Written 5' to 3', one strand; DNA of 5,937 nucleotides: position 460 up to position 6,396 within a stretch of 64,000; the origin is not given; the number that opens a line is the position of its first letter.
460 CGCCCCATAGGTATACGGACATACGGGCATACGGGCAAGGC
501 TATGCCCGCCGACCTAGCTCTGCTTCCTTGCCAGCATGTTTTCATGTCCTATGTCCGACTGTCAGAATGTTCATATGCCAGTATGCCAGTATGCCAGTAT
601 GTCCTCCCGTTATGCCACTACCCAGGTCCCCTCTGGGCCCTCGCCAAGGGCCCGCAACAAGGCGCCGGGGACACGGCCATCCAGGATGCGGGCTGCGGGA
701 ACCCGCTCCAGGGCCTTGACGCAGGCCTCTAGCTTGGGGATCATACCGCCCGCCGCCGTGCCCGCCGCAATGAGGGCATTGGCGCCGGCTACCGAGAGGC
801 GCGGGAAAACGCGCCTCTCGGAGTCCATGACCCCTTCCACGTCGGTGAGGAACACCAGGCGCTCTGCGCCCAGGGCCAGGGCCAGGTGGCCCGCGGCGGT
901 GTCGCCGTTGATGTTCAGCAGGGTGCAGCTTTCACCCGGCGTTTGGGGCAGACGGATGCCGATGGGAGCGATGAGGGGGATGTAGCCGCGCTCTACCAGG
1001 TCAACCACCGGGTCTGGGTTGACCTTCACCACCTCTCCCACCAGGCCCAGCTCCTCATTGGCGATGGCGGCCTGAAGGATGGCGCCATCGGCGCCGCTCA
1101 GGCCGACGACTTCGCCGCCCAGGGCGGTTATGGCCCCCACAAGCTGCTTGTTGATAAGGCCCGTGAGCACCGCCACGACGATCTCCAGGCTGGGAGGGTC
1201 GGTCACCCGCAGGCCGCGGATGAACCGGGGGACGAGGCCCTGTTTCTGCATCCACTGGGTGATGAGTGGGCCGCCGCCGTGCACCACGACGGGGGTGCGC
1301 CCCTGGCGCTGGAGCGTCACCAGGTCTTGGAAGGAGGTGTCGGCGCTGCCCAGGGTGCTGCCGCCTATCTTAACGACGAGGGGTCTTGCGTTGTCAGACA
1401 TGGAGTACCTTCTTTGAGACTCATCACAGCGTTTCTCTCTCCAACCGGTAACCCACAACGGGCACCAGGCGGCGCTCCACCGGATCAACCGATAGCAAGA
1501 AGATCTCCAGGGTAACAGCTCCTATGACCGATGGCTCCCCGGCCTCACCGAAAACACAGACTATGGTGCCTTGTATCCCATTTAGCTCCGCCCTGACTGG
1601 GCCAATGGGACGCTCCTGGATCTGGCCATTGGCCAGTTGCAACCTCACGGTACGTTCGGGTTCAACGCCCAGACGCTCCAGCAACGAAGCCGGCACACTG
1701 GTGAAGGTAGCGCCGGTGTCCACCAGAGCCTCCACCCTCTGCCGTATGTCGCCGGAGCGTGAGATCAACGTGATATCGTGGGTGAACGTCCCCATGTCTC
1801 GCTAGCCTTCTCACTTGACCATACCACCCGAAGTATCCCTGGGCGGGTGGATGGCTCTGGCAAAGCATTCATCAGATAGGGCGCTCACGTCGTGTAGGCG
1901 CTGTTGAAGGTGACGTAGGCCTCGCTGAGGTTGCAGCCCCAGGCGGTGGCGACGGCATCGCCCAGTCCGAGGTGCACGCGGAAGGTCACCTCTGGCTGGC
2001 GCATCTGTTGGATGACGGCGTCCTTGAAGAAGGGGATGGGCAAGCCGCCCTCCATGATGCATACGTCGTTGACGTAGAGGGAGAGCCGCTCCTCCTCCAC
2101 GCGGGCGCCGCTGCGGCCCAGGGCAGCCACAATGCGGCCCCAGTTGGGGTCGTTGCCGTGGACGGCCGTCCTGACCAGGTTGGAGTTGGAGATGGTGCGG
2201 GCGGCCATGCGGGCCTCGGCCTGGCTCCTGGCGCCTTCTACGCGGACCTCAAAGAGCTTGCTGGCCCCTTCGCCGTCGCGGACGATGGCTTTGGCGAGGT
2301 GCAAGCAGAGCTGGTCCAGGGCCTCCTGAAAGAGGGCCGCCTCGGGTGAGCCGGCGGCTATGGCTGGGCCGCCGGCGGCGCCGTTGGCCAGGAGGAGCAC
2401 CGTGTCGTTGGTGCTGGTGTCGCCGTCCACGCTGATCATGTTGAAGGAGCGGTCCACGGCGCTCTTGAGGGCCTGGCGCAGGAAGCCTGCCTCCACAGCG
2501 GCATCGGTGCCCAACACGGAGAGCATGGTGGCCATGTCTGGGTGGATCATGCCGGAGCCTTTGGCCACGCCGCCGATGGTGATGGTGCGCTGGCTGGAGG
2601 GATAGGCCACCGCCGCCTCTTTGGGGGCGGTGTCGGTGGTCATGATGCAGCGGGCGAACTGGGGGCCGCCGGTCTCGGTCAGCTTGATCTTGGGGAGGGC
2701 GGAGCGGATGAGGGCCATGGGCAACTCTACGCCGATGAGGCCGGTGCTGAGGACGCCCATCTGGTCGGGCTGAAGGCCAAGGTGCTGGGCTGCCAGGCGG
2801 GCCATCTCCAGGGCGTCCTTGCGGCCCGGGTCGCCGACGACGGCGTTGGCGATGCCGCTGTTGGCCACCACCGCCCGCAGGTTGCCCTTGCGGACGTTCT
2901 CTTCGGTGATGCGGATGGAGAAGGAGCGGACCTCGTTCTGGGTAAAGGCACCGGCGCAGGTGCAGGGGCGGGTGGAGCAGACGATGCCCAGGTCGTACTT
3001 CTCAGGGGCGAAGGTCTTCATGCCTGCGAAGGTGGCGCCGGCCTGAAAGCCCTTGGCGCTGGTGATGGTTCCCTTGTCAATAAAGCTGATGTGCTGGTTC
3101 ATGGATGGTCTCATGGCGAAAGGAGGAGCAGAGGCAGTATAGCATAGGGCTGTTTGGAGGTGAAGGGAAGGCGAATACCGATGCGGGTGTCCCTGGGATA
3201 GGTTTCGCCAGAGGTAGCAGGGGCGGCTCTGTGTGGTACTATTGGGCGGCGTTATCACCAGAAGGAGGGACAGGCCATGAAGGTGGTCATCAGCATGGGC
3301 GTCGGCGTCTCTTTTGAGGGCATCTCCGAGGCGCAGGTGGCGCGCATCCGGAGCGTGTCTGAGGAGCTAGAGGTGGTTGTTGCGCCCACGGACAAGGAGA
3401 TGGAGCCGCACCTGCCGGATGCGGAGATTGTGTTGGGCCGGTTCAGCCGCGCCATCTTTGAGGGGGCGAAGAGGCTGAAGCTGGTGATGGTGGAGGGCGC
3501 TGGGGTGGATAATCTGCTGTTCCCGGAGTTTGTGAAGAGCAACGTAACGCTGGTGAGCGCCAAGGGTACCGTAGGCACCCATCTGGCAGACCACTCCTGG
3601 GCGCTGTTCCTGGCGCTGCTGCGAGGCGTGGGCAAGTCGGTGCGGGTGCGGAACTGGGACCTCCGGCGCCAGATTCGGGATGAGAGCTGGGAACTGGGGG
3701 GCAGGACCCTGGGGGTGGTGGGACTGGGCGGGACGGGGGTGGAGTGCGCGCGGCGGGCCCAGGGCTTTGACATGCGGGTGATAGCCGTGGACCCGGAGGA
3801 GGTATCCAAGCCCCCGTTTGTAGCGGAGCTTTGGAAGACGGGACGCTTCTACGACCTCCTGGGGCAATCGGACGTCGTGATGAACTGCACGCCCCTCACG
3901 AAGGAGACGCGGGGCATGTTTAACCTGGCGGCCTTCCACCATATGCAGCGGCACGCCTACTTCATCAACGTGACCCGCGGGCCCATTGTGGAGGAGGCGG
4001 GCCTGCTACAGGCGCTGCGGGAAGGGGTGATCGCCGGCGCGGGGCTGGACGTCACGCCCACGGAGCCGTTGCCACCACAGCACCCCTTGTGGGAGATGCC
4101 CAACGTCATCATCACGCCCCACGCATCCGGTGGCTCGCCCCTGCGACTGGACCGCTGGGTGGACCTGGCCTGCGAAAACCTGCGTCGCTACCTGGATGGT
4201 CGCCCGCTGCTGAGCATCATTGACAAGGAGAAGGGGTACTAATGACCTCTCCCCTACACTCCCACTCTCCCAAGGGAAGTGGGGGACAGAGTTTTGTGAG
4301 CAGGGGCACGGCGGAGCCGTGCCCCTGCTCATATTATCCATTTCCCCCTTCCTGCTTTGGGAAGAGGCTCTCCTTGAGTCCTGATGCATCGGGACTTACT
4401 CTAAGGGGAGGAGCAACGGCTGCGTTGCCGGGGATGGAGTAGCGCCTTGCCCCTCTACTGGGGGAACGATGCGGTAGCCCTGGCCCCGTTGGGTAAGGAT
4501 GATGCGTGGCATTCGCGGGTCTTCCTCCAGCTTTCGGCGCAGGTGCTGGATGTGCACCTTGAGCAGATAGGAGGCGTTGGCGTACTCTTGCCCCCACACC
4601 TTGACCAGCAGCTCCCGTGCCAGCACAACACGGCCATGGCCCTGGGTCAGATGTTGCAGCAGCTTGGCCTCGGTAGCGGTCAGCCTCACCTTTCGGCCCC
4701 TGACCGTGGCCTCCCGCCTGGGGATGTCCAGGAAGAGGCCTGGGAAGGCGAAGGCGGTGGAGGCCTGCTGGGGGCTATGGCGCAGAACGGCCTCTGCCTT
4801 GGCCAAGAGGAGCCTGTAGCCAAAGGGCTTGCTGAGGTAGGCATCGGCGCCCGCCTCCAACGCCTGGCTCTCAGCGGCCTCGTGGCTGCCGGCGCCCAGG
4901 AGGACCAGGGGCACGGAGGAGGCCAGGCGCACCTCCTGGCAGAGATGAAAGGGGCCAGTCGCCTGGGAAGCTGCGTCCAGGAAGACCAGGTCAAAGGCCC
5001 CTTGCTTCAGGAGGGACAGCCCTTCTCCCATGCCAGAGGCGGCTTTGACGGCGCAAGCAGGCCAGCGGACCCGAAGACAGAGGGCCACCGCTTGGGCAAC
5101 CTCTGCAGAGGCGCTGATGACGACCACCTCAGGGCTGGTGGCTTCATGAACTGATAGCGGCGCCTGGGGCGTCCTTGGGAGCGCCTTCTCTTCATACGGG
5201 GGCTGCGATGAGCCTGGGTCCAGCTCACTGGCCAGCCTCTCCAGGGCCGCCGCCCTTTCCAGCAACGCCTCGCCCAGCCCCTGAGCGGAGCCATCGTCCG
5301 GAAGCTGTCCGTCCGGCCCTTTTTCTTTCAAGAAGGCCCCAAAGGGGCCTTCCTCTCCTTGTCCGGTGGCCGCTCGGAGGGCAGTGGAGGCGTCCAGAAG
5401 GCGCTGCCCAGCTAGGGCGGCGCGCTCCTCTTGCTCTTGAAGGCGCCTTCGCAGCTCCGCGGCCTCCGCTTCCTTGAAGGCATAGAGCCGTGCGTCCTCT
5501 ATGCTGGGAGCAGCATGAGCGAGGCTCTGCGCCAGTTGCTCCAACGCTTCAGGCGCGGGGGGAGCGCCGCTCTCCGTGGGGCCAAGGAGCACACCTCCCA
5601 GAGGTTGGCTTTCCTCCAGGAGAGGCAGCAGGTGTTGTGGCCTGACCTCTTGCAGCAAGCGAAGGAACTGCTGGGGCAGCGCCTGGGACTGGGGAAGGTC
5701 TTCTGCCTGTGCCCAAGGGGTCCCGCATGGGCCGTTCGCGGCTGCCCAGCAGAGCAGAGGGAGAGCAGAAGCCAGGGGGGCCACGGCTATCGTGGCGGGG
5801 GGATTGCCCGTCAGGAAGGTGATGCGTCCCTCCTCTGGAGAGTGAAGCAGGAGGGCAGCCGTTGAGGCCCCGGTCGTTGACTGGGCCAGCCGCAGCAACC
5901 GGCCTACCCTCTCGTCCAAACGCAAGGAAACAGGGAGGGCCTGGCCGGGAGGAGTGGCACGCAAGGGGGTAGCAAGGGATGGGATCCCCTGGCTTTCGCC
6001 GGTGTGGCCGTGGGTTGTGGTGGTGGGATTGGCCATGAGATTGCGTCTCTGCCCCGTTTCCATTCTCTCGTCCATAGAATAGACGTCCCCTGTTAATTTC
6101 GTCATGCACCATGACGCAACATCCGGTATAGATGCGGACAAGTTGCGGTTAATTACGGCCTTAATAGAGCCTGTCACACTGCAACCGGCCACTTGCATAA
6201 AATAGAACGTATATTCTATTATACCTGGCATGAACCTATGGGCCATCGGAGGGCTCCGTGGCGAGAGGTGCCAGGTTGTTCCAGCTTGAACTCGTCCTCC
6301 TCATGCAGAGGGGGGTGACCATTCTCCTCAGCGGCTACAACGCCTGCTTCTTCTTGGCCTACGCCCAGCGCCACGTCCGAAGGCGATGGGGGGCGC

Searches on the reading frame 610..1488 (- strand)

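Call 48: search_protein_families(library=pfam, proteins=[window:610-1488:-], max_evalue=0.001)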
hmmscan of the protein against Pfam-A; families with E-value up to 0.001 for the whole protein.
window:610-1488:- (292 aa): 1 family
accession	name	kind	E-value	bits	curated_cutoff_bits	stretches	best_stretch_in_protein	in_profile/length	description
PF00696.33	AA_kinase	-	1.5e-43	149.7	24.9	1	37-267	3-231/234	Amino acid kinase family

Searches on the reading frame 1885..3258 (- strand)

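Call 48: search_protein_families(library=pfam, proteins=[window:1885-3258:-], max_evalue=0.001)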
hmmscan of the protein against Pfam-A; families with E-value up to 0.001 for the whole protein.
window:1885-3258:- (457 aa): 1 family
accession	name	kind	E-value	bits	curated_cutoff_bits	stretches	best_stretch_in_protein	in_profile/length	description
PF01960.23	ArgJ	-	5e-138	460.4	32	1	73-457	2-377/377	ArgJ family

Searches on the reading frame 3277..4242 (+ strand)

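Call 48: search_protein_families(library=pfam, proteins=[window:3277-4242:+], max_evalue=0.001)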
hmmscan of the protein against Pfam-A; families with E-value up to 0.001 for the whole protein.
window:3277-4242:+ (321 aa): 2 families
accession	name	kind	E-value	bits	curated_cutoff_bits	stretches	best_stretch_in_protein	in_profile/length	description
PF02826.25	2-Hacid_dh_C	-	3e-51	173.8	25.1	1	110-283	3-177/178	D-isomer specific 2-hydroxyacid dehydrogenase, NAD binding domain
PF00389.36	2-Hacid_dh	-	3e-08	33.9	24.6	1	15-314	6-132/134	D-isomer specific 2-hydroxyacid dehydrogenase, catalytic domain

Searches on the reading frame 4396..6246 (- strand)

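Call 48: search_protein_families(library=pfam, proteins=[window:4396-6246:-], max_evalue=0.001)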
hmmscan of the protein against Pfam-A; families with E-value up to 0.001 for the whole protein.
window:4396-6246:- (616 aa): 2 families
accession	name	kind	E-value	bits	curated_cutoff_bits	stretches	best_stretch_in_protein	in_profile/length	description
PF00486.34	Trans_reg_C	-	7.5e-21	74.4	26.2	1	517-593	1-77/77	Transcriptional regulatory protein, C terminal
PF00072.30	Response_reg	-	1.2e-09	38.8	30.2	1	376-483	3-109/111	Response regulator receiver domain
